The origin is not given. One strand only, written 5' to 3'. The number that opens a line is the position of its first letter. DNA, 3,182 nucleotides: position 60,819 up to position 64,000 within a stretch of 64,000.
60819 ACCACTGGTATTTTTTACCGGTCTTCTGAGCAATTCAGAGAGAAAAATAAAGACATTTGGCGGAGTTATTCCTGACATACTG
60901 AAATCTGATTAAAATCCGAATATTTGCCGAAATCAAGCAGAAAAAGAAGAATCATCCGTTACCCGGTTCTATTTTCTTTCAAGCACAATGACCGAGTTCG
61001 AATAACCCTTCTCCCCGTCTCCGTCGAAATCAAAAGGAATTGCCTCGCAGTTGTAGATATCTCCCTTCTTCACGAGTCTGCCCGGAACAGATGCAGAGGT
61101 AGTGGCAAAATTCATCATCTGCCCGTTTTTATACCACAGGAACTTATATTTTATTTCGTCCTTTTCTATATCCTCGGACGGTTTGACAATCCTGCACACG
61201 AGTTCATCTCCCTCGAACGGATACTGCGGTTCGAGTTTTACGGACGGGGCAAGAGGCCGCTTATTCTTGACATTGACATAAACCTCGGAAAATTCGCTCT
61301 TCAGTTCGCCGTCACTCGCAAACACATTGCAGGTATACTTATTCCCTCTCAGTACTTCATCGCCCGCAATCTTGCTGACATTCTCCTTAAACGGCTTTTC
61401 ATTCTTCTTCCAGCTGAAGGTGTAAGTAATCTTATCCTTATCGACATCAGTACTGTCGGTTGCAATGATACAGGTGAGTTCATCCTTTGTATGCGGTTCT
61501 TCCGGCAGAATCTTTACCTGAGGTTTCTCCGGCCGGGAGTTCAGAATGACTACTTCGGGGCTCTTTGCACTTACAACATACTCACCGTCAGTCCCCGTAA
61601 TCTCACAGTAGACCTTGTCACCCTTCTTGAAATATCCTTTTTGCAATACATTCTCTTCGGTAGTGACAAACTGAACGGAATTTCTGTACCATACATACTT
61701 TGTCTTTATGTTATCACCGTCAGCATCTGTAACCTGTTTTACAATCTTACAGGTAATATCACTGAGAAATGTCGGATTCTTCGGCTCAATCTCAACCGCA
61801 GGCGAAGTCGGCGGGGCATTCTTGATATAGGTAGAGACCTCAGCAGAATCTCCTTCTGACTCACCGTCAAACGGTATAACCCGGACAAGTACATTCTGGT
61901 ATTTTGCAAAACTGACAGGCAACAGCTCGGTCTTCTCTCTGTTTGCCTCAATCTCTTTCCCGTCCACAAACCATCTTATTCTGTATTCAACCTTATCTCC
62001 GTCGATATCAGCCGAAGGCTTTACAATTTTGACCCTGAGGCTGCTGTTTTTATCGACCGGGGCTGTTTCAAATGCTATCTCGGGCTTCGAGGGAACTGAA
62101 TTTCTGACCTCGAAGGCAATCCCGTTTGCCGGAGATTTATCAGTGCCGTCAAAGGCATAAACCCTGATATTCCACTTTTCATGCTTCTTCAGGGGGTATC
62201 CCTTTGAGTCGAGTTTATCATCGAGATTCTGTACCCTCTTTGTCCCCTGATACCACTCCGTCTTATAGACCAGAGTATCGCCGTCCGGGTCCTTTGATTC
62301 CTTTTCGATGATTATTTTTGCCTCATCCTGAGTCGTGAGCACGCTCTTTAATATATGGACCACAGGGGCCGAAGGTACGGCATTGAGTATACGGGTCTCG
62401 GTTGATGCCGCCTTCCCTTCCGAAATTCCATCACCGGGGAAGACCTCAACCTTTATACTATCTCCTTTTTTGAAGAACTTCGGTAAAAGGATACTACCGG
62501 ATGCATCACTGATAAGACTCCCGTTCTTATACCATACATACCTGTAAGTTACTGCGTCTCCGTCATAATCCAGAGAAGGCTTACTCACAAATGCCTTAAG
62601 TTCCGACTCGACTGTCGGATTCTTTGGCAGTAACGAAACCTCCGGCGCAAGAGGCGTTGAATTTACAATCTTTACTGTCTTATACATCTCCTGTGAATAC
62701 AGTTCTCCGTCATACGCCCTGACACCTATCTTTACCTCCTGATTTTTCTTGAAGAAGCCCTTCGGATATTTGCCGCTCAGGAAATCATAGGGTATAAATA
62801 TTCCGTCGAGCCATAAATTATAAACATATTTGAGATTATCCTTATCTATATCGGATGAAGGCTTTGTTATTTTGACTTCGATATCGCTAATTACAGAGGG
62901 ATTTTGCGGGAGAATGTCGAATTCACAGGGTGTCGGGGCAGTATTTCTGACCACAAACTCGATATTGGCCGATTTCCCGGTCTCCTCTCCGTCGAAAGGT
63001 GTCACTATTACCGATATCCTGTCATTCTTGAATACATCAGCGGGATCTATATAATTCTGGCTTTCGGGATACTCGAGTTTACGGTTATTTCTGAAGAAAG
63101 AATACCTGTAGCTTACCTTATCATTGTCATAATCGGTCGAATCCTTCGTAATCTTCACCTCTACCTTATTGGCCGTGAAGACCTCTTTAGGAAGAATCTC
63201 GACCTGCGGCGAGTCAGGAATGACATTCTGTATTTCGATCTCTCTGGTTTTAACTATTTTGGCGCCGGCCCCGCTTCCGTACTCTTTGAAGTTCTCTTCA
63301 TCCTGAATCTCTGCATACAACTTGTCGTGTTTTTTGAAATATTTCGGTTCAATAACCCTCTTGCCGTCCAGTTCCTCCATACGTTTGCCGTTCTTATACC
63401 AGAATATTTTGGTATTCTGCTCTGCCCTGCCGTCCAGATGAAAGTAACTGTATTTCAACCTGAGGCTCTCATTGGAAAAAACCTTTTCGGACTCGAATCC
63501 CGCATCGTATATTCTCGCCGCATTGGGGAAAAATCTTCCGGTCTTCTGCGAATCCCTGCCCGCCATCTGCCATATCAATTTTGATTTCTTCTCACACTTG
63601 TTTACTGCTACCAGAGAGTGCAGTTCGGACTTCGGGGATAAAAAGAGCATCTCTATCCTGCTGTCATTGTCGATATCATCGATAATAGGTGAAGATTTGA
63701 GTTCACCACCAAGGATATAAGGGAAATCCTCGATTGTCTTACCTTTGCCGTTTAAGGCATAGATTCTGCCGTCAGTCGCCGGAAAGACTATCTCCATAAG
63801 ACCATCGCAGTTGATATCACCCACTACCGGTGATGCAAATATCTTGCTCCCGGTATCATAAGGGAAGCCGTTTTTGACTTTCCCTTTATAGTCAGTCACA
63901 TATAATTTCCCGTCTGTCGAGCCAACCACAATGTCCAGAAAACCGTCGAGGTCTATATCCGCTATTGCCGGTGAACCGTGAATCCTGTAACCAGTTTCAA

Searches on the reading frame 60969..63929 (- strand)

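Call 78: search_protein_families(library=pfam, proteins=[window:60969-63929:-], max_evalue=0.00001)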
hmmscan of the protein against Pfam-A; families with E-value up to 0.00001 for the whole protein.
window:60969-63929:- (986 aa): 2 families
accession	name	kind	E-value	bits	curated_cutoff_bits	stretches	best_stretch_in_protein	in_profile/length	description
PF21027.3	Sde0182_C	-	2.4e-07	31.7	27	0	543-563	7-27/83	Cellulose-binding protein Sde0182, C-terminal domain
PF13895.12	Ig_2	-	2.9e-06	27.8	27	0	899-965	6-65/79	Immunoglobulin domain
